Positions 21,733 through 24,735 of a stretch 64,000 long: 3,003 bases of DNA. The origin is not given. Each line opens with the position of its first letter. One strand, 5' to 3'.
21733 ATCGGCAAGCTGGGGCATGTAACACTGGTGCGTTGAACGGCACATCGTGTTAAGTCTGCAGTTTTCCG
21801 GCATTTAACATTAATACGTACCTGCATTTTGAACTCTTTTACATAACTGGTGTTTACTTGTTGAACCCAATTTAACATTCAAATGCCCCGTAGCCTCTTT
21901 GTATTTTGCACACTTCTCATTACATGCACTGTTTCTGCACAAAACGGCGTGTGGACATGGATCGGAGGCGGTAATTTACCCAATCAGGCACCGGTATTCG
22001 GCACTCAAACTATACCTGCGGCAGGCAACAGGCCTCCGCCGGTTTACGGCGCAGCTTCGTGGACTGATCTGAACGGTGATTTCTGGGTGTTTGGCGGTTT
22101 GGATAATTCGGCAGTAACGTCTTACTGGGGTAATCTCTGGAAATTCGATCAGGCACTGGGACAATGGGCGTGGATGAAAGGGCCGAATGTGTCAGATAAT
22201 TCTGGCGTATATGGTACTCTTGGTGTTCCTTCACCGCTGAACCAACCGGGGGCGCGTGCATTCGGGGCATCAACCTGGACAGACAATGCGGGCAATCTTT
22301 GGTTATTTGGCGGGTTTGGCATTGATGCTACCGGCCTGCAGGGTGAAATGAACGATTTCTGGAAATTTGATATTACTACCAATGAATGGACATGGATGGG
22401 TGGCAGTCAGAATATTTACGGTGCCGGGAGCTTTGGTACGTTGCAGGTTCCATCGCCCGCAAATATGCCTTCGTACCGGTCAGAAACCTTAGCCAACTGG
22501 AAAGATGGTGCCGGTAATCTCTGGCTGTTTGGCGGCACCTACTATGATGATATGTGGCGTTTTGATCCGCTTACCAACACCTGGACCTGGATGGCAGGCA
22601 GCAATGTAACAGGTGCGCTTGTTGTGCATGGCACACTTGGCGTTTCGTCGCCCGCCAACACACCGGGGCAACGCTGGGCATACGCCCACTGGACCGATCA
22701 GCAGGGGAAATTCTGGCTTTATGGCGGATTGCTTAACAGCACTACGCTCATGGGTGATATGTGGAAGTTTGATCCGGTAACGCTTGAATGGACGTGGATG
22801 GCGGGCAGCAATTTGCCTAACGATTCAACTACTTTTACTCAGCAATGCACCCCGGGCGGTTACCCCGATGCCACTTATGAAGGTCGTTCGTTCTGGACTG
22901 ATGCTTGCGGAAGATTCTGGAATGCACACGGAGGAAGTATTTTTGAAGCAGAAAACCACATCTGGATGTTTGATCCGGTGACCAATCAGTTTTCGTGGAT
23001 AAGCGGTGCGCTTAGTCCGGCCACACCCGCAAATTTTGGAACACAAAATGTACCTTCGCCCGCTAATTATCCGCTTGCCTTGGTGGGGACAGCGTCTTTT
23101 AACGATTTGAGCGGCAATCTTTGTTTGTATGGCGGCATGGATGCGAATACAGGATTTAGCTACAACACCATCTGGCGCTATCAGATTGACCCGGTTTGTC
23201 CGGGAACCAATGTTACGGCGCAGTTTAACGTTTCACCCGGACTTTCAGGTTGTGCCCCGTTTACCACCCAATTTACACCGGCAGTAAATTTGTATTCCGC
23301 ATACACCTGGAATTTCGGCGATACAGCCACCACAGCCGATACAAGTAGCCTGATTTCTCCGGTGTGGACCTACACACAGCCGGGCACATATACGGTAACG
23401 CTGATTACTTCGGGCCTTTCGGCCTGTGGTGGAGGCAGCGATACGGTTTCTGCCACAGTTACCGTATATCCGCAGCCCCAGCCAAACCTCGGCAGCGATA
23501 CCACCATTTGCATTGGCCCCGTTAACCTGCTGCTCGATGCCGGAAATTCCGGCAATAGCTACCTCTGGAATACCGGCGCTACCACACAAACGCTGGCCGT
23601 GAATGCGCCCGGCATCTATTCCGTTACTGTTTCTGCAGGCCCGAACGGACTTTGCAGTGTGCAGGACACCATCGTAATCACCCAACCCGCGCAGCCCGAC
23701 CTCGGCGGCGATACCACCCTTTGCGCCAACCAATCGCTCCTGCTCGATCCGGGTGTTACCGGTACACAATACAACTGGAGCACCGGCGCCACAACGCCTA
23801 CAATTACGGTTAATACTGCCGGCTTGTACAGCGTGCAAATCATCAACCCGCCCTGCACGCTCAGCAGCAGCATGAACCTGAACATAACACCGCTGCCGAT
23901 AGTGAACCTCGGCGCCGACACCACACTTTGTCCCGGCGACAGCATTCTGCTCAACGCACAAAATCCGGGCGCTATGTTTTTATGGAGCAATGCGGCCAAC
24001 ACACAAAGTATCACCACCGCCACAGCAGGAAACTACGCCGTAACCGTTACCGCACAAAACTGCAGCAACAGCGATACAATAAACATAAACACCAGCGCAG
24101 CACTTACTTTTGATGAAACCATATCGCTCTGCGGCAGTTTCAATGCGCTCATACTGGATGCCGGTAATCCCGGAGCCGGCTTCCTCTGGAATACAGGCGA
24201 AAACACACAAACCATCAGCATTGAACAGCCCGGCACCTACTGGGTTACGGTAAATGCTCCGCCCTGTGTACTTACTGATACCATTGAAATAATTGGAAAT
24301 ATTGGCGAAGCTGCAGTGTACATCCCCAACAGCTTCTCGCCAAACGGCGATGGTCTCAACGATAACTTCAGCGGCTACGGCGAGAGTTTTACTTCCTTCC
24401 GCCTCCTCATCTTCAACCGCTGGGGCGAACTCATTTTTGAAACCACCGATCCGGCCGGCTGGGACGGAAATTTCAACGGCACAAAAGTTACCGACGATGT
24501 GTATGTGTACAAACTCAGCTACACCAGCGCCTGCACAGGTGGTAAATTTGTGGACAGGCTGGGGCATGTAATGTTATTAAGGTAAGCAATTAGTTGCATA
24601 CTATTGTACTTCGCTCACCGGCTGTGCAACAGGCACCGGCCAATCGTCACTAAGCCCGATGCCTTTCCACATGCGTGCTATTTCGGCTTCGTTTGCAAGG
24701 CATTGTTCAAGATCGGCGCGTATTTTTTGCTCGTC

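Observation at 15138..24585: Tandem array of three paralogous Kelch-propeller / PKD / Ig-repeat / type-B-CTD surface proteins. Two more paralogs lie at 47677–50394 and 54319–57024.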

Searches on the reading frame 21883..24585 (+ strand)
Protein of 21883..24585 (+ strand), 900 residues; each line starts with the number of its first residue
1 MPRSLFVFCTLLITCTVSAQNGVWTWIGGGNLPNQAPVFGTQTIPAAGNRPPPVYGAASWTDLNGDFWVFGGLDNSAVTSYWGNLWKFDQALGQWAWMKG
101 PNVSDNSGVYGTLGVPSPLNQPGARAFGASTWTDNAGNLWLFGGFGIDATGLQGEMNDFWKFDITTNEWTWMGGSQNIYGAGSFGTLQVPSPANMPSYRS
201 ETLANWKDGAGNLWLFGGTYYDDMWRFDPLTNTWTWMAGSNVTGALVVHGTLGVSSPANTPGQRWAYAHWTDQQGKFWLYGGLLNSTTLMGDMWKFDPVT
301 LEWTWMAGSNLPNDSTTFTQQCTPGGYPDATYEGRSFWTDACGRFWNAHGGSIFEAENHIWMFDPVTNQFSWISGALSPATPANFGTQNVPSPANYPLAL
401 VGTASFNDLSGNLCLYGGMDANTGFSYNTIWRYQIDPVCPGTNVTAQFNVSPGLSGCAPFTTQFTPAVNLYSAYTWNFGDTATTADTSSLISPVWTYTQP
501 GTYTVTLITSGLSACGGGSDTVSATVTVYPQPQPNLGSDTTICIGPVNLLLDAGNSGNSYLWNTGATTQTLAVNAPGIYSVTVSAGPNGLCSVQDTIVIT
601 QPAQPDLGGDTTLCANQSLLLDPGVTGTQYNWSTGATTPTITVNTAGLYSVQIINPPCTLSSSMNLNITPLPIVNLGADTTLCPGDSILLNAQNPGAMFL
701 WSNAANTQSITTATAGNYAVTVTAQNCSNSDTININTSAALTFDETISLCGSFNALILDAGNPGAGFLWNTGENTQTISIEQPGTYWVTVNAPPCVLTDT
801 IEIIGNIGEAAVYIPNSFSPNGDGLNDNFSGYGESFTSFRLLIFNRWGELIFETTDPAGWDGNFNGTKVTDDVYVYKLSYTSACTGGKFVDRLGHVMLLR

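Call 5: search_protein_families(library=pfam, proteins=[window:21883-24585:+], max_evalue=0.01)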
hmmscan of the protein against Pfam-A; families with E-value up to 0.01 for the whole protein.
window:21883-24585:+ (900 aa): 11 families
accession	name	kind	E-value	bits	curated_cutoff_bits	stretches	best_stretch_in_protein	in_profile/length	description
PF24681.1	Kelch_KLHDC2_KLHL20_DRC7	-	1e-16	61.4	50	2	43-237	40-194/221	KLHDC2/KLHL20/DRC7 Kelch-repeats domain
PF13585.12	CHU_C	-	1.1e-13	51.5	27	1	814-881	3-73/86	CHU_C Type IX secretion signal domain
PF13418.12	Kelch_4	-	1.8e-13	50.6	21.6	2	273-312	11-48/49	Galactose oxidase, central domain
PF13415.12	Kelch_3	-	6.2e-12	45.8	22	1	137-199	1-40/48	Galactose oxidase, central domain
PF24981.1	Beta-prop_ATRN-LZTR1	-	2.4e-09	37.3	50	1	259-309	35-85/289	Attractin/LZTR1 beta-propeller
PF01344.31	Kelch_1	-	9.9e-09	35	20.1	0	217-235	22-40/46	Kelch motif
PF00801.26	PKD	-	2.3e-08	34.4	23.5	1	461-507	16-63/80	PKD domain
PF18911.6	PKD_4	-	5.1e-08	33.3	27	1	468-526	30-83/85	PKD domain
PF13964.12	Kelch_6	-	7.1e-08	32.6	25.3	1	211-236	12-42/50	Kelch motif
PF18981.6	InlK_D3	-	7.7e-05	23.1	25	0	709-731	43-65/75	Internalin K domain (D3/D4)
PF04862.18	DUF642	-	0.0025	18.1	27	0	684-739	46-102/157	Protein of unknown function (DUF642)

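Call 6: search_protein_families(library=ncbifam, proteins=[window:21883-24585:+], max_evalue=0.01)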
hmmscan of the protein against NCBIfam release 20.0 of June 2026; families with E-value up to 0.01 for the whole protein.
window:21883-24585:+ (900 aa): 2 families
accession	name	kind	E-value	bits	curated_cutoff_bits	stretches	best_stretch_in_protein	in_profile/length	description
TIGR04131.1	Bac_Flav_CTERM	domain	1.8e-13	50.4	35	1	814-888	3-75/85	T9SS type B sorting domain-containing protein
TIGR03769.1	P_ac_wall_RPT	domain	0.00025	21.5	30.9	0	495-527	7-36/41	TIGR03769 domain-containing protein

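Call 9: find_homologous_proteins(query=window:21883-24585:+, max_evalue=1e-10)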
Query window:21883-24585:+ (900 aa): 3633 proteins with E <= 1e-10 among 8000 candidates; the best 120 are listed.
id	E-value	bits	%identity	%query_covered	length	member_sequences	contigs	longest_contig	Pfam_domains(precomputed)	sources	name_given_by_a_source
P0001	0.0e+0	2097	100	100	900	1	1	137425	PF00801.27,PF24681.2,PF13585.13,PF13415.13,PF24981.2,PF01344.32,PF18911.7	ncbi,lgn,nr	ncbi:MAG: gliding motility-associated C-terminal domain-containing protein [Bacteroidetes bacterium]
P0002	0.0e+0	1751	84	98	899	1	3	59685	PF00801.27,PF24681.2,PF13585.13,PF13415.13,PF24981.2,PF01344.32,PF18911.7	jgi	jgi:gliding motility-associated-like protein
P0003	0.0e+0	1436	69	100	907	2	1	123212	PF00801.27,PF24681.2,PF13585.13,PF13415.13,PF24981.2,PF01344.32,PF18911.7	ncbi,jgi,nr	ncbi:MAG: gliding motility-associated C-terminal domain-containing protein [Bacteroidia bacterium]|j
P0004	0.0e+0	1316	79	78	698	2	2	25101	PF24681.2,PF13415.13,PF24981.2,PF01344.32,PF18911.7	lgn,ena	-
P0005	0.0e+0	1277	46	91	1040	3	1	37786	PF07646.22,PF00801.27,PF24681.2,PF13585.13,PF13415.13,PF24981.2,PF01344.32,PF18911.7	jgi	jgi:gliding motility-associated-like protein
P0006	0.0e+0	1246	63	98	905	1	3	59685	PF00801.27,PF18981.7,PF13585.13,PF18911.7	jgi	jgi:gliding motility-associated-like protein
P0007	0.0e+0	1236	73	78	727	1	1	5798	PF07646.22,PF00801.27,PF24681.2,PF13415.13,PF24981.2,PF01344.32,PF18911.7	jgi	jgi:surface-anchored protein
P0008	0.0e+0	1231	48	88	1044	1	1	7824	PF07646.22,PF00801.27,PF24681.2,PF13585.13,PF13415.13,PF24981.2,PF01344.32,PF18911.7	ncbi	-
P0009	0.0e+0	1230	62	99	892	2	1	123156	PF00801.27,PF18981.7,PF24681.2,PF13585.13,PF13415.13,PF24981.2,PF18911.7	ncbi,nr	ncbi:MAG: gliding motility-associated C-terminal domain-containing protein [Bacteroidia bacterium]|n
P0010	0.0e+0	1225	48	88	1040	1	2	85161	PF00801.27,PF24681.2,PF13585.13,PF13415.13,PF24981.2,PF01344.32,PF18911.7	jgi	jgi:gliding motility-associated-like protein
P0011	0.0e+0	1211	59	100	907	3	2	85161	PF00801.27,PF24681.2,PF13585.13,PF13415.13,PF24981.2,PF18911.7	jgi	jgi:gliding motility-associated-like protein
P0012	0.0e+0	1211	47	89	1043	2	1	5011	PF07646.22,PF24681.2,PF13585.13,PF13415.13,PF24981.2,PF01344.32,PF18911.7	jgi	jgi:gliding motility-associated-like protein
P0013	0.0e+0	1197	48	89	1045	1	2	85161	PF00801.27,PF24681.2,PF13585.13,PF13415.13,PF24981.2,PF01344.32,PF18911.7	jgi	jgi:gliding motility-associated-like protein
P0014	0.0e+0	1125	56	99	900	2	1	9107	PF00801.27,PF18981.7,PF24681.2,PF13585.13,PF13415.13,PF24981.2,PF18911.7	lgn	-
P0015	0.0e+0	1116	56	98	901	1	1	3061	PF00801.27,PF24681.2,PF13585.13,PF24981.2,PF01344.32,PF18911.7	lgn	-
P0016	0.0e+0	1110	55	99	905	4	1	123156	PF00801.27,PF24681.2,PF13585.13,PF13415.13,PF24981.2,PF01344.32,PF18911.7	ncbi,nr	ncbi:MAG: gliding motility-associated C-terminal domain-containing protein [Bacteroidia bacterium]|n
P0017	0.0e+0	1101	45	89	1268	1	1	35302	PF07646.22,PF00801.27,PF24681.2,PF13585.13,PF13415.13,PF24981.2,PF01344.32,PF18911.7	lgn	-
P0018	0.0e+0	1096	55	99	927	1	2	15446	PF00801.27,PF18981.7,PF24681.2,PF13585.13,PF13415.13,PF24981.2,PF01344.32,PF18911.7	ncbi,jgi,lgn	ncbi:MAG: kelch repeat-containing protein [Bacteroidota bacterium]|jgi:gliding motility-associated-l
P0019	0.0e+0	1072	54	99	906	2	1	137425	PF07646.22,PF00801.27,PF24681.2,PF13585.13,PF13415.13,PF24981.2,PF01344.32,PF18911.7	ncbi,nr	ncbi:MAG: gliding motility-associated C-terminal domain-containing protein [Bacteroidetes bacterium]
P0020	0.0e+0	1054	53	100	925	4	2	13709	PF07646.22,PF00801.27,PF24681.2,PF13585.13,PF13415.13,PF24981.2,PF04862.19,PF18911.7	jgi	jgi:gliding motility-associated-like protein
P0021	0.0e+0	1051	53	100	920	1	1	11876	PF07646.22,PF00801.27,PF24681.2,PF13585.13,PF13415.13,PF24981.2,PF01344.32,PF18911.7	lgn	-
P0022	2.6e-297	1007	53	97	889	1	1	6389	PF24681.2,PF13585.13,PF13415.13,PF24981.2,PF18911.7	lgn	-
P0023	1.2e-295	1001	56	89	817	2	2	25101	PF00801.27,PF24681.2,PF13585.13,PF13415.13,PF24981.2,PF18911.7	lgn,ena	-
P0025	1.3e-284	965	44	87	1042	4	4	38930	PF07646.22,PF00801.27,PF24681.2,PF13585.13,PF13415.13,PF24981.2,PF19081.7,PF18911.7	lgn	-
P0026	4.2e-283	960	45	90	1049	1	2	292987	PF00801.27,PF24681.2,PF13585.13,PF13415.13,PF24981.2,PF18911.7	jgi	jgi:gliding motility-associated-like protein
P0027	1.8e-280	951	44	91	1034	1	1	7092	PF07646.22,PF00801.27,PF24681.2,PF13585.13,PF13415.13,PF24981.2,PF19081.7,PF18911.7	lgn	-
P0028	2.4e-277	941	44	89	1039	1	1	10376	PF07646.22,PF00801.27,PF24681.2,PF13585.13,PF13415.13,PF18911.7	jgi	jgi:gliding motility-associated-like protein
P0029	2.0e-275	935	43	90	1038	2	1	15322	PF00801.27,PF24681.2,PF13585.13,PF13415.13,PF24981.2,PF18911.7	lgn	-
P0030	5.6e-272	923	43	90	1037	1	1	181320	PF00801.27,PF24681.2,PF13585.13,PF13415.13,PF24981.2,PF18911.7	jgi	jgi:gliding motility-associated-like protein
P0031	1.9e-269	915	49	99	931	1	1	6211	PF00801.27,PF24681.2,PF13585.13,PF13415.13,PF24981.2,PF18911.7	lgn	-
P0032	2.2e-267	908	46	89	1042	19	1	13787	PF07646.22,PF00801.27,PF24681.2,PF13585.13,PF13415.13,PF24981.2,PF01344.32,PF18911.7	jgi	jgi:gliding motility-associated-like protein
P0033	5.1e-267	907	44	89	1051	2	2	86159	PF07646.22,PF00801.27,PF24681.2,PF13585.13,PF13415.13,PF24981.2,PF01344.32,PF19081.7,PF18911.7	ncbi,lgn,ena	-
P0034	1.4e-266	905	44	88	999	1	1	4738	PF00801.27,PF24681.2,PF13585.13,PF13415.13,PF24981.2,PF01344.32,PF18911.7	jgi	jgi:gliding motility-associated-like protein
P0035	5.8e-265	900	49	100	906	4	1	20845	PF07646.22,PF00801.27,PF24681.2,PF13585.13,PF13415.13,PF24981.2,PF01344.32,PF18911.7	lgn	-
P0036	1.2e-261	889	48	99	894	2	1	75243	PF07646.22,PF00801.27,PF24681.2,PF13585.13,PF13415.13,PF24981.2,PF01344.32,PF18911.7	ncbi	ncbi:MAG: kelch repeat-containing protein [Bacteroidota bacterium]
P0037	5.0e-256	870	48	98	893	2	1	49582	PF07646.22,PF00801.27,PF24681.2,PF13585.13,PF13415.13,PF24981.2,PF01344.32,PF18911.7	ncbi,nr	ncbi:MAG: gliding motility-associated C-terminal domain-containing protein [Bacteroidetes bacterium]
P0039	6.3e-254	863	47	100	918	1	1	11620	PF07646.22,PF24681.2,PF13585.13,PF13415.13,PF24981.2,PF01344.32,PF18911.7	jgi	jgi:gliding motility-associated-like protein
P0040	1.8e-249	849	46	71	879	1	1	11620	PF24681.2,PF13585.13,PF24981.2,PF01344.32,PF18911.7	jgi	jgi:gliding motility-associated-like protein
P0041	6.1e-249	847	48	98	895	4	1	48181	PF07646.22,PF24681.2,PF13585.13,PF13415.13,PF24981.2,PF19081.7,PF18911.7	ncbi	-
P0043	2.8e-240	818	46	98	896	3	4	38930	PF07646.22,PF00801.27,PF24681.2,PF13585.13,PF13415.13,PF24981.2,PF01344.32,PF18911.7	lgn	-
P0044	4.5e-240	818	49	73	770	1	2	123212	PF07646.22,PF24681.2,PF13585.13,PF13415.13,PF24981.2,PF01344.32,PF18911.7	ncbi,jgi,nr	ncbi:MAG: gliding motility-associated C-terminal domain-containing protein [Bacteroidia bacterium]|j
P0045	1.7e-239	816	45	100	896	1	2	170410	PF00801.27,PF24681.2,PF13585.13,PF24981.2,PF18911.7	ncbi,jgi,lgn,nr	ncbi:MAG: gliding motility-associated C-terminal domain-containing protein [Bacteroidia bacterium]|j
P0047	1.7e-236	806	46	74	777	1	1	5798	PF07646.22,PF00801.27,PF24681.2,PF13585.13,PF13415.13,PF24981.2,PF01344.32,PF18911.7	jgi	jgi:gliding motility-associated-like protein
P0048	2.8e-236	805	48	81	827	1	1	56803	PF00801.27,PF24681.2,PF13585.13,PF13415.13,PF24981.2,PF01344.32,PF18911.7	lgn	-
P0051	8.1e-232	790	47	82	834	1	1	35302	PF24681.2,PF13585.13,PF13415.13,PF24981.2,PF01344.32,PF18911.7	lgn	-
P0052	2.7e-230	785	42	89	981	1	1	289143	PF07646.22,PF24681.2,PF13585.13,PF13415.13,PF24981.2,PF19081.7,PF18911.7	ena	-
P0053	2.0e-228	779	45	100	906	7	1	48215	PF07646.22,PF00801.27,PF24681.2,PF13585.13,PF13415.13,PF24981.2,PF01344.32,PF18911.7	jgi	jgi:gliding motility-associated-like protein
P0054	2.4e-228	779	44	97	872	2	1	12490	PF07646.22,PF00801.27,PF24681.2,PF13585.13,PF13415.13,PF24981.2,PF01344.32,PF18911.7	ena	-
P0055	2.9e-227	775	45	98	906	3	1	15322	PF07646.22,PF00801.27,PF24681.2,PF13585.13,PF13415.13,PF24981.2,PF01344.32,PF18911.7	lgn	-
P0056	8.2e-226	770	45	74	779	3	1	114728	PF07646.22,PF24681.2,PF13585.13,PF13415.13,PF24981.2,PF01344.32,PF18911.7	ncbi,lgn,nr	ncbi:MAG: gliding motility-associated C-terminal domain-containing protein [Bacteroidetes bacterium]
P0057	1.9e-225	769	33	73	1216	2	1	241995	PF07646.22,PF13415.13,PF24981.2,PF01344.32,PF19081.7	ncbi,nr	ncbi:MAG: hypothetical protein IPP07_13705 [Holophagales bacterium]|nr:hypothetical protein [Holopha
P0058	9.2e-225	767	44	100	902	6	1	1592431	PF00801.27,PF24681.2,PF13585.13,PF13415.13,PF24981.2,PF01344.32,PF18911.7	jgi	jgi:gliding motility-associated-like protein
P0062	3.1e-220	752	48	73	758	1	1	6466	PF00801.27,PF24681.2,PF13585.13,PF13415.13,PF24981.2,PF01344.32,PF18911.7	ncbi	ncbi:MAG: kelch repeat-containing protein [Bacteroidia bacterium]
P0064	1.5e-218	746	45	74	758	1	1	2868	PF00801.27,PF24681.2,PF13585.13,PF13415.13,PF24981.2,PF01344.32,PF18911.7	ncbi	ncbi:MAG: kelch repeat-containing protein [Bacteroidia bacterium]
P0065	1.0e-217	744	43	97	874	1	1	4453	PF07646.22,PF00801.27,PF24681.2,PF13585.13,PF13415.13,PF24981.2,PF01344.32,PF18911.7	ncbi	ncbi:MAG: hypothetical protein Fur0041_21690 [Bacteroidia bacterium]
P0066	2.3e-216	739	47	73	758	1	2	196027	PF00801.27,PF24681.2,PF13585.13,PF13415.13,PF24981.2,PF01344.32,PF18911.7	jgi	jgi:gliding motility-associated-like protein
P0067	1.0e-214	734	48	74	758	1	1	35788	PF24681.2,PF13585.13,PF13415.13,PF24981.2,PF01344.32,PF18911.7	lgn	-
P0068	6.8e-214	731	43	46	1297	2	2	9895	PF24681.2,PF13415.13,PF24981.2,PF01344.32,PF19081.7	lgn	-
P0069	1.4e-212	727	41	100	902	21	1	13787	PF07646.22,PF00801.27,PF24681.2,PF13585.13,PF13415.13,PF24981.2,PF01344.32,PF18911.7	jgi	jgi:gliding motility-associated-like protein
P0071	5.7e-211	721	41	86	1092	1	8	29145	PF07646.22,PF00801.27,PF24681.2,PF13585.13,PF13415.13,PF24981.2,PF01344.32,PF18911.7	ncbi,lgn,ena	-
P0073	3.3e-210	719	40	81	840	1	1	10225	PF07646.22,PF00801.27,PF24681.2,PF13585.13,PF13415.13,PF24981.2,PF01344.32,PF19081.7,PF18911.7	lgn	-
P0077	8.6e-208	711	42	88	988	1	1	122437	PF07646.22,PF00801.27,PF24681.2,PF13585.13,PF13415.13,PF24981.2,PF01344.32,PF19081.7,PF18911.7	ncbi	-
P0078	2.2e-207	709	40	95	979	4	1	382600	PF07646.22,PF24681.2,PF13585.13,PF13415.13,PF24981.2,PF19081.7,PF18911.7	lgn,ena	-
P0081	1.6e-204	700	44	74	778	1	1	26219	PF00801.27,PF24681.2,PF13585.13,PF13415.13,PF24981.2,PF01344.32,PF18911.7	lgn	-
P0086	3.4e-200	686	42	87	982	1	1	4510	PF07646.22,PF00801.27,PF24681.2,PF13585.13,PF13415.13,PF24981.2,PF01344.32,PF18911.7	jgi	jgi:gliding motility-associated-like protein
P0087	2.6e-199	683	44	80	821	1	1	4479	PF00801.27,PF24681.2,PF13585.13,PF13415.13,PF24981.2,PF18911.7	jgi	jgi:gliding motility-associated-like protein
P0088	3.3e-199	682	41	89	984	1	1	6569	PF07646.22,PF00801.27,PF24681.2,PF13585.13,PF13415.13,PF24981.2,PF01344.32,PF19081.7,PF18911.7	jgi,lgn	-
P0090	4.9e-198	678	37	100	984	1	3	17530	PF07646.22,PF00801.27,PF13585.13,PF13415.13,PF24981.2,PF19081.7,PF18911.7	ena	-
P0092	3.7e-195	669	43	89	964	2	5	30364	PF07646.22,PF24681.2,PF13585.13,PF13415.13,PF24981.2,PF01344.32,PF19081.7,PF18911.7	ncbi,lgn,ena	-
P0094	2.2e-193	663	42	100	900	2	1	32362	PF00801.27,PF24681.2,PF13585.13,PF24981.2,PF18911.7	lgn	-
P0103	4.0e-190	652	39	87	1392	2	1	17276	PF07646.22,PF00801.27,PF24681.2,PF13415.13,PF18962.8,PF24981.2,PF01344.32,PF19081.7,PF18911.7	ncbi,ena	ncbi:MAG: kelch repeat-containing protein [Bacteroidota bacterium]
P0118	1.5e-185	637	38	98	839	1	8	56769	PF00801.27,PF24681.2,PF13585.13,PF13415.13,PF24981.2,PF01344.32,PF18911.7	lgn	-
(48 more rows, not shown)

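Call 10: search_solved_structures(query=window:21883-24585:+, max_evalue=0.01, show_alignments=1)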
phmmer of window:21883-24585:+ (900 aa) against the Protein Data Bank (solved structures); distinct sequences matched with E-value up to 0.01: 3.
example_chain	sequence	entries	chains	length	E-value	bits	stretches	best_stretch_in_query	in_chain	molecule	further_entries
4l9d_A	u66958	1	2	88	0.00046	21.4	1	453-528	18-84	Protease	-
9flp_A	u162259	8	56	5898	0.0017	19.5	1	718-880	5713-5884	The grappling hook protein A in the bacterium Aureispira sp. CCB-QB1 | The grappling hook protein A (GhpA) in the bacterium Aureispira sp. CCB-QB1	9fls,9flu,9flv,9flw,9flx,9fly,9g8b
6aem_A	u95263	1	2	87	0.0098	17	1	472-520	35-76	PKD domain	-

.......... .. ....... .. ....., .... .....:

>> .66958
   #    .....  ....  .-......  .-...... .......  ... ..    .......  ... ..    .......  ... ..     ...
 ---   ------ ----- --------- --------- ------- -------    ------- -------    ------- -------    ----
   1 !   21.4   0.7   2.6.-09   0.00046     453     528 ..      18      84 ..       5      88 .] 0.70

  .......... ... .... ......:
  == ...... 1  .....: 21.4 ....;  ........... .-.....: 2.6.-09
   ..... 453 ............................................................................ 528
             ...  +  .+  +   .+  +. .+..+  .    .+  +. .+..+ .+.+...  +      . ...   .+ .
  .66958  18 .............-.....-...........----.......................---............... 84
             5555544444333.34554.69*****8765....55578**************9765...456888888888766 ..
